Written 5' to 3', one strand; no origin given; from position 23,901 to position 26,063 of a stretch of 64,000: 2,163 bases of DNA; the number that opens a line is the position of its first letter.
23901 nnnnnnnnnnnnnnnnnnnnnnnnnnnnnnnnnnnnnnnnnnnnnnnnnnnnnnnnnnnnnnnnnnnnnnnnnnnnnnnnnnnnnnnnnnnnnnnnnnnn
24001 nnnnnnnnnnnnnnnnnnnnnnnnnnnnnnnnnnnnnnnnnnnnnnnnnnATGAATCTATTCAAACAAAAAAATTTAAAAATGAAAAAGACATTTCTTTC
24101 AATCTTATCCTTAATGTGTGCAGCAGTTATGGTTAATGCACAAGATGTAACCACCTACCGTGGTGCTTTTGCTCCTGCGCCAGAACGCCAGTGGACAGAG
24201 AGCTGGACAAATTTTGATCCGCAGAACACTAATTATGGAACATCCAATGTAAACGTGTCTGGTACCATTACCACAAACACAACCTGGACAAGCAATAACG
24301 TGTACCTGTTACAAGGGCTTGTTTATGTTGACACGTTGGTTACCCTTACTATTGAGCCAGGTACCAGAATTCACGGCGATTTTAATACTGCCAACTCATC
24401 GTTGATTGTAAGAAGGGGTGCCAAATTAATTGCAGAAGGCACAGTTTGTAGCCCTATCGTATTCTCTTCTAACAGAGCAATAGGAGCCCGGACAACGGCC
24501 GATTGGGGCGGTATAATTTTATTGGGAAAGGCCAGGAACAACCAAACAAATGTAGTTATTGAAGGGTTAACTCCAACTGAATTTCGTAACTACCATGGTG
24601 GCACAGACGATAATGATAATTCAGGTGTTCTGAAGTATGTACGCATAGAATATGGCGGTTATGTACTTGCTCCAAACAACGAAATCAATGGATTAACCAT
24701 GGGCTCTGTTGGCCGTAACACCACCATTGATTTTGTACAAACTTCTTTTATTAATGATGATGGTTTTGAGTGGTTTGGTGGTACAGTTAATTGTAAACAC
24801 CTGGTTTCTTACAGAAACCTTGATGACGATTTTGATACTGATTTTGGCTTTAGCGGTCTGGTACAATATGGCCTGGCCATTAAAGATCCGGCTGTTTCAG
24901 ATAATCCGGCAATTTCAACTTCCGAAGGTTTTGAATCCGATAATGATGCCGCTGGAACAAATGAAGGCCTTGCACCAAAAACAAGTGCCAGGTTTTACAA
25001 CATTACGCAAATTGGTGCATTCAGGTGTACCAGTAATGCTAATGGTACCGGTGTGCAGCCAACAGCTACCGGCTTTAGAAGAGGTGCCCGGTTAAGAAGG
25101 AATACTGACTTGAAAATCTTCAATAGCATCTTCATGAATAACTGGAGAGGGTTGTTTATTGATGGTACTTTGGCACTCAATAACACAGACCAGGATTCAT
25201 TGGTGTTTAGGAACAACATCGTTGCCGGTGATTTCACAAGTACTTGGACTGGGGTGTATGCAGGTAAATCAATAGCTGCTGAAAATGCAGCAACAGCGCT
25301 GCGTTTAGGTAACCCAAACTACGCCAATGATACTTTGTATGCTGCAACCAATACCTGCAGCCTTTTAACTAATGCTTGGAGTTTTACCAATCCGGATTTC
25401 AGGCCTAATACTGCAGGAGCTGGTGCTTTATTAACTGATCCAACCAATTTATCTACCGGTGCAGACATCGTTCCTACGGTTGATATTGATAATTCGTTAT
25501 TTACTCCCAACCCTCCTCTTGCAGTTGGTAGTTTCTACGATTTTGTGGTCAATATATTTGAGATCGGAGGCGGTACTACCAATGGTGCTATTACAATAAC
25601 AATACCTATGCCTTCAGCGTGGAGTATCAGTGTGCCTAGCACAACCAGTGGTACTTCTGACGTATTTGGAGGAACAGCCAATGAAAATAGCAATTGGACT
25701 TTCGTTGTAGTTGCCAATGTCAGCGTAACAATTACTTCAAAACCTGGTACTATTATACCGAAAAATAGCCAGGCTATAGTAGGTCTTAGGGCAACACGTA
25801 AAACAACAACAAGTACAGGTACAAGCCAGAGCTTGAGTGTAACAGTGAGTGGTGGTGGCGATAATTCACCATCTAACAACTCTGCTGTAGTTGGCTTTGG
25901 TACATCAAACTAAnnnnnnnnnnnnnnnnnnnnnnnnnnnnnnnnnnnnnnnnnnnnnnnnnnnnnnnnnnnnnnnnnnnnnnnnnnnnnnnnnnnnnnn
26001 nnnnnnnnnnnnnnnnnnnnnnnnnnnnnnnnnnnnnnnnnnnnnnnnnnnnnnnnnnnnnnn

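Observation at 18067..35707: Modular surface-protein cluster in which CTD-less secreted proteins are co-transcribed with CTD-bearing partners sharing the same domains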

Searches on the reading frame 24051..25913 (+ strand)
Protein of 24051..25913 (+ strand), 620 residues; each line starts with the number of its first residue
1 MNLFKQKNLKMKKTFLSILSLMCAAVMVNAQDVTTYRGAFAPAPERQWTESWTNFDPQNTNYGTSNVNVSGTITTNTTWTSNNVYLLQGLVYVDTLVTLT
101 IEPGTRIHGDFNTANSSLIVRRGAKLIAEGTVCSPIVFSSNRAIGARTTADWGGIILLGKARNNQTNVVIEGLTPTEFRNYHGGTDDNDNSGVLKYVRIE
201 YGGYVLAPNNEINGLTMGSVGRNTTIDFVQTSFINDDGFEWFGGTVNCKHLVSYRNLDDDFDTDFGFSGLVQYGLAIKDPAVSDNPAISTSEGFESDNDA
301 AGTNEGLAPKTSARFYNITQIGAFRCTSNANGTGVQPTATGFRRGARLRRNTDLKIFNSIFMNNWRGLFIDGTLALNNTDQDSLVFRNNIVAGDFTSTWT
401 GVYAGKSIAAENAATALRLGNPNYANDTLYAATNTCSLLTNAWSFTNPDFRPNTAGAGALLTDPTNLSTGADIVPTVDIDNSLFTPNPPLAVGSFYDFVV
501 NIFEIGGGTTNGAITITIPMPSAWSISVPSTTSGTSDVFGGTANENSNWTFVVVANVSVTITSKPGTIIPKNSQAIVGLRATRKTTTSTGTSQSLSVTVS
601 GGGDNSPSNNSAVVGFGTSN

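Call 4: search_protein_families(library=pfam, proteins=[window:24051-25913:+], max_evalue=0.1)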
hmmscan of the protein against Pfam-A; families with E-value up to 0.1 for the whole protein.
window:24051-25913:+ (620 aa): 0 families

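Call 5: search_protein_families(library=ncbifam, proteins=[window:24051-25913:+], max_evalue=0.1)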
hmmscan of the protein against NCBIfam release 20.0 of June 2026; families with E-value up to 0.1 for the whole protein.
window:24051-25913:+ (620 aa): 0 families

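Call 9: find_homologous_proteins(query=window:24051-25913:+)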
Query window:24051-25913:+ (620 aa): 7996 proteins with E <= 0.001 among 8000 candidates; the best 120 are listed.
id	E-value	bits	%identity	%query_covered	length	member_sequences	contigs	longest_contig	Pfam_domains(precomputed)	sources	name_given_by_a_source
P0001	0.0e+0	1379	100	100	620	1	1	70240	PF28492.1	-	-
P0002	0.0e+0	1011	75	98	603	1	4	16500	PF28492.1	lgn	-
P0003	4.5e-293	991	74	98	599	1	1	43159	PF28492.1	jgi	jgi:hypothetical protein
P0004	4.1e-286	968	57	71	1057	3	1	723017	PF18962.8,PF28492.1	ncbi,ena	-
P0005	3.9e-285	965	72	98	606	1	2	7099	PF28492.1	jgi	jgi:hypothetical protein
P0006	3.4e-282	956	72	98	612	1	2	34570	PF28492.1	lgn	-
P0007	7.4e-281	951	60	67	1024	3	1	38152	PF18962.8,PF28492.1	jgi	jgi:hypothetical protein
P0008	8.6e-280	948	71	98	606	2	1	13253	PF28492.1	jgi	jgi:hypothetical protein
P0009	4.0e-278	942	59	69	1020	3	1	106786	PF18962.8,PF28492.1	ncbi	ncbi:MAG: T9SS type A sorting domain-containing protein [Segetibacter sp.]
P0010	1.2e-277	941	59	67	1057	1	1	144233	PF18962.8,PF28492.1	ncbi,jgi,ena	jgi:hypothetical protein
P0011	6.7e-277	938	71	98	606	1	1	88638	PF28492.1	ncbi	-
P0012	7.5e-268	908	69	98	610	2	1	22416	PF28492.1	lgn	-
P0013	3.2e-267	906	68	98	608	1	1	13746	PF28492.1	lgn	-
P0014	6.3e-263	892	51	73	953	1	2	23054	PF18962.8,PF28492.1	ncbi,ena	-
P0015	1.1e-260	885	51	71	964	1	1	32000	PF18962.8,PF28492.1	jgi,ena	jgi:hypothetical protein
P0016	1.8e-259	881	68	98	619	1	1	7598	PF28492.1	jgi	jgi:hypothetical protein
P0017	4.7e-259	879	52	71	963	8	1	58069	PF18962.8,PF28492.1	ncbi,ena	-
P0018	5.2e-259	879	67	98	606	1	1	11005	PF28492.1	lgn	-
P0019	5.9e-258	875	51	73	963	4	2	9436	PF18962.8,PF28492.1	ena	-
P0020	2.3e-257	874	67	96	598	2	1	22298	PF28492.1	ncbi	-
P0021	4.4e-256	869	67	98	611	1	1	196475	PF28492.1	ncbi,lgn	-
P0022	2.0e-255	867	66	99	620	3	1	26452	PF28492.1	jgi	jgi:hypothetical protein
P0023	2.5e-255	867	66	98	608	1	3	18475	PF28492.1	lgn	-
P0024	5.6e-255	866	52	73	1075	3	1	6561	PF19408.6,PF28492.1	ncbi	ncbi:MAG: hypothetical protein ACOVP6_08490, partial [Lacibacter sp.]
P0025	1.2e-254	865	67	98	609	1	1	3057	PF28492.1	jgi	jgi:hypothetical protein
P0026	4.6e-254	863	67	98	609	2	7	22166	PF28492.1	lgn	-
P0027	9.4e-254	862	55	69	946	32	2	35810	PF18962.8,PF28492.1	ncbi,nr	ncbi:MAG: T9SS type A sorting domain-containing protein [Schleiferiaceae bacterium]|nr:T9SS type A s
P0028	2.6e-253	860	67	98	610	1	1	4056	PF28492.1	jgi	jgi:hypothetical protein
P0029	6.8e-250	849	66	96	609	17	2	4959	PF28492.1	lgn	-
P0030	2.0e-249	847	46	90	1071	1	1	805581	PF18962.8,PF28492.1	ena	-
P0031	2.8e-249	847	67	96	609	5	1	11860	PF28492.1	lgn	-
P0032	5.8e-249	846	66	98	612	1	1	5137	PF28492.1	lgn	-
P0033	1.5e-248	844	54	69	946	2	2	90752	PF18962.8,PF28492.1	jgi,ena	jgi:hypothetical protein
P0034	5.8e-248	842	51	73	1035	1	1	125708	PF18962.8,PF28492.1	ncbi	-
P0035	8.4e-248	842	53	68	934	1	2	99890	PF18962.8,PF28492.1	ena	-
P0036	3.0e-247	840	66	96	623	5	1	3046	PF28492.1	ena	-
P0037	1.4e-246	838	66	98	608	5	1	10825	PF28492.1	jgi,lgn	jgi:hypothetical protein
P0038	3.3e-245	833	64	96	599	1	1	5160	PF28492.1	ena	-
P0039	3.9e-245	833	51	73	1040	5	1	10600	PF18962.8,PF28492.1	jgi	jgi:hypothetical protein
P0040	9.8e-245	832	64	98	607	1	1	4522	PF28492.1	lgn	-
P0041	1.7e-244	831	51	73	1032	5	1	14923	PF18962.8,PF28492.1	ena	-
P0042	7.2e-244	829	64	98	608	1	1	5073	PF28492.1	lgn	-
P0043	9.1e-244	829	48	76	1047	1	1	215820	PF18962.8,PF28492.1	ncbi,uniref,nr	ncbi:T9SS type A sorting domain-containing protein [Flavobacterium soyangense]|uniref:T9SS type A so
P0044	3.7e-243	827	65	95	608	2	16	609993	PF28492.1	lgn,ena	-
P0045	6.9e-243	826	51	73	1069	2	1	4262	PF18962.8,PF28492.1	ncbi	-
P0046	7.3e-243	826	66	98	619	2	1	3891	PF28492.1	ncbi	ncbi:MAG: hypothetical protein ACOYLO_12320 [Ferruginibacter sp.]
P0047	4.0e-242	823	64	98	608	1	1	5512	PF28492.1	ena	-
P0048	5.1e-242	823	56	59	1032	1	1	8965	PF18962.8,PF28492.1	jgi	jgi:hypothetical protein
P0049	5.7e-242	823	64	98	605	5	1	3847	PF28492.1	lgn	-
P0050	1.3e-241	822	49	75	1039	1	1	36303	PF18962.8,PF28492.1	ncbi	-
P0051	1.6e-241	821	49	76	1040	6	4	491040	PF18962.8,PF28492.1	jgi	jgi:hypothetical protein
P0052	5.9e-241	819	67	92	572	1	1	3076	PF28492.1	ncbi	-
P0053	1.1e-240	818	66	98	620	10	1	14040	PF28492.1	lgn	-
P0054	2.0e-240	818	65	98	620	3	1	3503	PF28492.1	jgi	jgi:hypothetical protein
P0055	9.3e-240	815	50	71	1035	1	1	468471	PF18962.8,PF28492.1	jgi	-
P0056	1.5e-239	815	64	98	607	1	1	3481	PF28492.1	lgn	-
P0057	2.0e-239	814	51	76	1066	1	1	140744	PF18962.8,PF28492.1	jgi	jgi:hypothetical protein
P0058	3.0e-239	814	65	98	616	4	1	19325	PF28492.1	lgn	-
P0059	3.8e-239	813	63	99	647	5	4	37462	PF28492.1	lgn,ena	-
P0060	1.5e-238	811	63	98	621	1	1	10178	PF28492.1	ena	-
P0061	2.2e-238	811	49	76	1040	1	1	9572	PF18962.8,PF28492.1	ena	-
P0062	4.7e-238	810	49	73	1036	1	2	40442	PF18962.8,PF28492.1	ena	-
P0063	5.8e-238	809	66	97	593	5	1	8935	PF28492.1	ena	-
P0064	1.7e-237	808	63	98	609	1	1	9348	PF28492.1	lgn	-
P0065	3.3e-237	807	56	60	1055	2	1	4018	PF18962.8,PF28492.1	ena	-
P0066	8.7e-237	806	48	73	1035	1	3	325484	PF18962.8,PF28492.1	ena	-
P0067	1.3e-236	805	54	62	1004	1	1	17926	PF22220.2,PF18962.8,PF28492.1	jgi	jgi:hypothetical protein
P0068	1.9e-236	804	56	60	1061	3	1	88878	PF18962.8,PF28492.1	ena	-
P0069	4.1e-236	803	63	98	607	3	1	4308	PF28492.1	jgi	jgi:hypothetical protein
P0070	4.8e-236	803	63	98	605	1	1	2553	PF28492.1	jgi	jgi:hypothetical protein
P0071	9.6e-236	802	63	98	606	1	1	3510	PF28492.1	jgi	jgi:hypothetical protein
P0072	1.0e-235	802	63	98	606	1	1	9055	PF28492.1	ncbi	-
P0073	1.5e-235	802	64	97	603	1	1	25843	PF28492.1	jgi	jgi:hypothetical protein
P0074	1.5e-235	801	48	76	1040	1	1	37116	PF18962.8,PF28492.1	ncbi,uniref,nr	ncbi:MAG: T9SS type A sorting domain-containing protein [Flavobacterium sp.]|uniref:T9SS type A sort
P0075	1.6e-235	801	62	98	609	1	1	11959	PF28492.1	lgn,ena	-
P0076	2.3e-235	801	49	73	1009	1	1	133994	PF18962.8,PF28492.1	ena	-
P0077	2.7e-235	801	49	73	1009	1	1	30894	PF18962.8,PF28492.1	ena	-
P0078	3.7e-235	800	64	98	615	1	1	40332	PF28492.1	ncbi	-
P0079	5.1e-235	800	52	62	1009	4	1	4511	PF18962.8,PF28492.1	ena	-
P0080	1.4e-234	798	55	60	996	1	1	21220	PF18962.8,PF28492.1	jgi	jgi:hypothetical protein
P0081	3.2e-234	797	55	61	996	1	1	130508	PF22220.2,PF18962.8,PF28492.1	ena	-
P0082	1.1e-233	795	49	76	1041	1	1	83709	PF18962.8,PF28492.1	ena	-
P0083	1.4e-233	795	64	97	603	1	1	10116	PF28492.1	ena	-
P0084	2.8e-233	794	62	98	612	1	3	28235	PF28492.1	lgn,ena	-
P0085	2.9e-233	794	62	98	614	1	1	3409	PF28492.1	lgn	-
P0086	9.3e-233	792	62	100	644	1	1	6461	PF28492.1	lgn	-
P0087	2.2e-232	791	53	62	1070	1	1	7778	PF18962.8,PF28492.1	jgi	jgi:hypothetical protein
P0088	2.2e-232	791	54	63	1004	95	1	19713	PF18962.8,PF28492.1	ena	-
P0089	3.9e-232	790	55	61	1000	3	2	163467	PF18962.8,PF28492.1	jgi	jgi:hypothetical protein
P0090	6.3e-232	790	54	62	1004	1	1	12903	PF18962.8,PF28492.1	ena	-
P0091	2.0e-231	788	49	77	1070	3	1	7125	PF18962.8,PF28492.1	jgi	jgi:hypothetical protein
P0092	3.6e-231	787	62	98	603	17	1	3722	PF28492.1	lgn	-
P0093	4.7e-231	787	49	77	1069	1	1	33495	PF18962.8,PF28492.1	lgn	-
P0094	7.0e-231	786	63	98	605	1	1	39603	PF28492.1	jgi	jgi:hypothetical protein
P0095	7.6e-231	786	63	97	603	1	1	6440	PF28492.1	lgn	-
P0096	2.3e-230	784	61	98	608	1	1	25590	PF28492.1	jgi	jgi:hypothetical protein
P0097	4.5e-230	783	49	78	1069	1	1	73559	PF18962.8,PF28492.1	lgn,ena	-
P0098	7.5e-230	783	49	74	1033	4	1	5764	PF18962.8,PF28492.1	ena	-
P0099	1.3e-229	782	63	96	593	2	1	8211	PF28492.1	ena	-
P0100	1.3e-229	782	62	98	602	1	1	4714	PF28492.1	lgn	-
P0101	2.6e-229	781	63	96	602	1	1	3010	PF28492.1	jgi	jgi:hypothetical protein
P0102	2.9e-229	781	47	76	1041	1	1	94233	PF18962.8,PF28492.1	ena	-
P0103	4.1e-229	780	63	98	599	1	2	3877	PF28492.1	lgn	-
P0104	4.1e-229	780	51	68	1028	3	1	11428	PF19408.6,PF28492.1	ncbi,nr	ncbi:MAG: hypothetical protein KGZ74_15810, partial [Chitinophagaceae bacterium]|nr:hypothetical pro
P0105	8.3e-229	779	61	98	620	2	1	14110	PF28492.1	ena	-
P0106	8.8e-229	779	62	98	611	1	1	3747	PF28492.1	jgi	jgi:hypothetical protein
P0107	1.1e-228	779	61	98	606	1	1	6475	PF28492.1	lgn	-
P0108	1.6e-228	778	63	98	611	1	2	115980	PF28492.1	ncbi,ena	-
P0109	2.5e-228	778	62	98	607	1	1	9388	PF28492.1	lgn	-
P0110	1.0e-225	769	62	98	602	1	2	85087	PF28492.1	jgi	jgi:hypothetical protein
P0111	1.2e-225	769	55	61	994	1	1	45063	PF18962.8,PF28492.1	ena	-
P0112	1.9e-225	768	60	98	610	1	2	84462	PF28492.1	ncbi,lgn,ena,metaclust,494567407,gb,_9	metaclust:\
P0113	2.3e-225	768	47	75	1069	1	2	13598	PF18962.8,PF28492.1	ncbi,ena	-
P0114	5.0e-225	767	61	98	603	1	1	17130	PF28492.1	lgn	-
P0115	9.3e-225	766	55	61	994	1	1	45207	PF18962.8,PF28492.1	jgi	jgi:hypothetical protein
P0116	9.3e-225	766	63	92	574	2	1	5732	PF28492.1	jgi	jgi:hypothetical protein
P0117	4.3e-224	764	61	98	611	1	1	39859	PF28492.1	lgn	-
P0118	1.7e-223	762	60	98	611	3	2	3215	PF28492.1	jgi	jgi:hypothetical protein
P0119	3.5e-223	761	62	97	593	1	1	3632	PF28492.1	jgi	jgi:hypothetical protein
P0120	2.7e-222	758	61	98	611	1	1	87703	PF28492.1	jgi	-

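Call 10: find_encoding_contigs(protein=P0001, flank=10000, max_places=3)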
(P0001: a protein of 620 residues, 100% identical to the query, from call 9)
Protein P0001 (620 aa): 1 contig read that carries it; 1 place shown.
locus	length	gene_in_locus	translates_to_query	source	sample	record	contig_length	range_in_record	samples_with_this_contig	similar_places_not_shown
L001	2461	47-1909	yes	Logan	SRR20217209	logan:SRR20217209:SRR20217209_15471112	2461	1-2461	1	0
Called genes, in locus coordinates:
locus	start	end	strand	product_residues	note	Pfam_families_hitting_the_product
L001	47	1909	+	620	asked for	PF28492:Beta_helix_4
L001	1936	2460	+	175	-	?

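Call 11: find_encoding_contigs(protein=P0021, flank=10000, max_places=3)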
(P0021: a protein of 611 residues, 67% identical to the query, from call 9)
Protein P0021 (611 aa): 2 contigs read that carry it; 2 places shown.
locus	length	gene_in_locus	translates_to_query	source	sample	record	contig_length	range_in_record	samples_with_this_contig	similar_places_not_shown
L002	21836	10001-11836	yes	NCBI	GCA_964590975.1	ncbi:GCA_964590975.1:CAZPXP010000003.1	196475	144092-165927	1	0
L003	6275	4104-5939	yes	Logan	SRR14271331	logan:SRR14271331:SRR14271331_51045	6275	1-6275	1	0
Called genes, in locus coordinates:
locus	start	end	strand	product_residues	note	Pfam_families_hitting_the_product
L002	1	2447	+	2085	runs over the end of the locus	-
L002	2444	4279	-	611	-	PF05192:MutS_III (weak), PF00488:MutS_V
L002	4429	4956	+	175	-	PF12867:DinB_2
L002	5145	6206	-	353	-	PF18962:Por_Secre_tail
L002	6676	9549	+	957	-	PF13620:CarboxypepD_reg, PF13715:CarbopepD_reg_2, PF07715:Plug (weak), PF00593:TonB_dep_Rec_b-barrel, PF14905:OMP_b-brl_3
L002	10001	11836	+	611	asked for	PF28492:Beta_helix_4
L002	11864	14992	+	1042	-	PF06832:BiPBP_C (faint), PF13573:SprB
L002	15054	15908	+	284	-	PF23623:GBD_IRG7_N (faint), PF18962:Por_Secre_tail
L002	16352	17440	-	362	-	PF18962:Por_Secre_tail (weak)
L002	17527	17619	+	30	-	-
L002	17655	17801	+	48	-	-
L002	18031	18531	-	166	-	-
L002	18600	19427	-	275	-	PF20240:DUF6597, PF12833:HTH_18, PF00165:HTH_AraC (faint)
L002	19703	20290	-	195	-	PF28474:DUF8412, PF13376:OmdA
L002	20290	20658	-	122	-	PF00106:adh_short (weak), PF13561:adh_short_C2 (weak)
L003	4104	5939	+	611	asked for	PF28492:Beta_helix_4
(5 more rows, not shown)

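Call 15: find_encoding_contigs(protein=P0044, flank=10000, max_places=2)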
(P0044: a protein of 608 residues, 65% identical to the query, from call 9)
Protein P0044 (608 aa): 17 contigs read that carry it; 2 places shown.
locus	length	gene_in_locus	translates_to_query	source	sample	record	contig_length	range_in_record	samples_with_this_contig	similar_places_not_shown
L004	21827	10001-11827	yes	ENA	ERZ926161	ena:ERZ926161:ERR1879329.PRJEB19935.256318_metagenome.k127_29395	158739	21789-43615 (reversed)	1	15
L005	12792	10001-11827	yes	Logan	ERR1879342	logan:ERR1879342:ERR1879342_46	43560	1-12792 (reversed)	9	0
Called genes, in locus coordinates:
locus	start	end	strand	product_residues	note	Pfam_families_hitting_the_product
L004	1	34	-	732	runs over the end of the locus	PF02706:Wzz, PF13807:GNVR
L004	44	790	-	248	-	PF02563:Poly_export, PF10531:SLBB, PF22461:SLBB_2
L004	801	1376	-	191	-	PF00072:Response_reg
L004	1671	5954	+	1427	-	PF03160:Calx-beta (faint), PF22494:choice_anch_I, PF18962:Por_Secre_tail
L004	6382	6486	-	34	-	-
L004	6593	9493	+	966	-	PF13620:CarboxypepD_reg, PF13715:CarbopepD_reg_2, PF07715:Plug (weak), PF00593:TonB_dep_Rec_b-barrel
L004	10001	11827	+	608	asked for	PF28492:Beta_helix_4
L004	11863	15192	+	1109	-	PF13573:SprB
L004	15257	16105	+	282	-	PF18962:Por_Secre_tail (weak)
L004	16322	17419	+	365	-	PF18962:Por_Secre_tail (weak)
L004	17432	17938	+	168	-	-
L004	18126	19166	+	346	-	PF18962:Por_Secre_tail (weak)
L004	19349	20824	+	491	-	PF00224:PK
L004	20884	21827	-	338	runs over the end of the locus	PF01073:3Beta_HSD, PF01370:Epimerase, PF02719:Polysacc_synt_2, PF04321:RmlD_sub_bind, PF08659:KR (weak), PF16363:GDP_Man_Dehyd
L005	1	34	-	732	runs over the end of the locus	PF02706:Wzz, PF13807:GNVR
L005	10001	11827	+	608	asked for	PF28492:Beta_helix_4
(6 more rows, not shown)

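Call 16: find_encoding_contigs(protein=P0004, flank=10000, max_places=2)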
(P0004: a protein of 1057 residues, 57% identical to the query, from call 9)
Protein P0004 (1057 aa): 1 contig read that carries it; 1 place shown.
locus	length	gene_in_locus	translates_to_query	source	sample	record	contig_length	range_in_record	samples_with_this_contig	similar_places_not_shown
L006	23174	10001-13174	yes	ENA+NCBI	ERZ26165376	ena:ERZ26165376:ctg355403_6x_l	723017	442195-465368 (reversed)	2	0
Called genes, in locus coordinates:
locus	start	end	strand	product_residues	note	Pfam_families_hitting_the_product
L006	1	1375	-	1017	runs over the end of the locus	PF04313:HSDR_N (faint), PF02384:N6_Mtase, PF20473:MmeI_Mtase, PF01170:UPF0020 (faint), PF07669:Eco57I, PF02384:N6_Mtase, PF12950:TaqI_C (weak)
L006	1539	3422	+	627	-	PF14508:GH97_N, PF10566:Glyco_hydro_97, PF14509:GH97_C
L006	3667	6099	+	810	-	PF13364:BetaGal_ABD2 (weak), PF02837:Glyco_hydro_2_N, PF22666:Glyco_hydro_2_N2, PF00703:Glyco_hydro_2, PF02836:Glyco_hydro_2_C, PF16355:DUF4982, PF18565:Glyco_hydro2_C5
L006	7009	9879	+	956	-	PF13620:CarboxypepD_reg, PF13715:CarbopepD_reg_2, PF07715:Plug, PF00593:TonB_dep_Rec_b-barrel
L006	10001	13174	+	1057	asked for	PF28492:Beta_helix_4, PF18962:Por_Secre_tail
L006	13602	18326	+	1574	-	PF13449:Phytase-like, PF05787:PhoX (faint), PF18962:Por_Secre_tail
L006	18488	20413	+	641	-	PF03150:CCP_MauG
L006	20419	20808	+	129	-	-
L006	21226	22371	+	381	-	PF00155:Aminotran_1_2, PF00266:Aminotran_5 (weak), PF01041:DegT_DnrJ_EryC1 (weak), PF01053:Cys_Met_Meta_PP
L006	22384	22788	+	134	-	-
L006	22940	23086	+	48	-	-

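Call 17: find_encoding_contigs(protein=P0043, flank=10000, max_places=2)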
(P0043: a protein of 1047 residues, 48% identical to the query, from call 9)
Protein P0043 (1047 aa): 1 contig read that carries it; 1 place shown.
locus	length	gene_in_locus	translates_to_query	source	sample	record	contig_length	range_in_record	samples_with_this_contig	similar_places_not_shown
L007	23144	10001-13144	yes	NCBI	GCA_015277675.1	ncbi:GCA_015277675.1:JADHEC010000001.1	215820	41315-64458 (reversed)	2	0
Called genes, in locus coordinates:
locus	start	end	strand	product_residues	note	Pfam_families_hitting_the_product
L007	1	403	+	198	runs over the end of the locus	PF00440:TetR_N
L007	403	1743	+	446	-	PF02321:OEP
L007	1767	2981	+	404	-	PF25919:BSH_CusB (faint), PF25917:BSH_RND, PF25973:BSH_CzcB (weak), PF25893:HH_CzcB, PF25954:Beta-barrel_RND_2, PF25967:RND-MFP_C (weak), PF25989:YknX_C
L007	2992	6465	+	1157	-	PF00873:ACR_tran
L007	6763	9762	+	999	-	PF13620:CarboxypepD_reg, PF13715:CarbopepD_reg_2, PF07715:Plug, PF00593:TonB_dep_Rec_b-barrel, PF14905:OMP_b-brl_3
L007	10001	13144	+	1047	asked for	PF28492:Beta_helix_4, PF18962:Por_Secre_tail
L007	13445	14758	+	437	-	PF07396:Porin_O_P (weak)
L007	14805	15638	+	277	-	PF12849:PBP_like_2, PF01547:SBP_bac_1, PF13531:SBP_bac_11 (faint), PF12727:PBP_like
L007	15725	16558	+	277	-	PF12849:PBP_like_2, PF01547:SBP_bac_1 (weak), PF13531:SBP_bac_11 (weak), PF12727:PBP_like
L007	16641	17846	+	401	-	PF00528:BPD_transp_1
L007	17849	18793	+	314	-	PF00528:BPD_transp_1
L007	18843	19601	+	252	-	PF02463:SMC_N, PF00005:ABC_tran, PF13175:AAA_15 (weak), PF13304:AAA_21 (faint)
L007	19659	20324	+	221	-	PF01895:PhoU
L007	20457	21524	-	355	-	PF04101:Glyco_tran_28_C, PF13528:Glyco_trans_1_3 (weak)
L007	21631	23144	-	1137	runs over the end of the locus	-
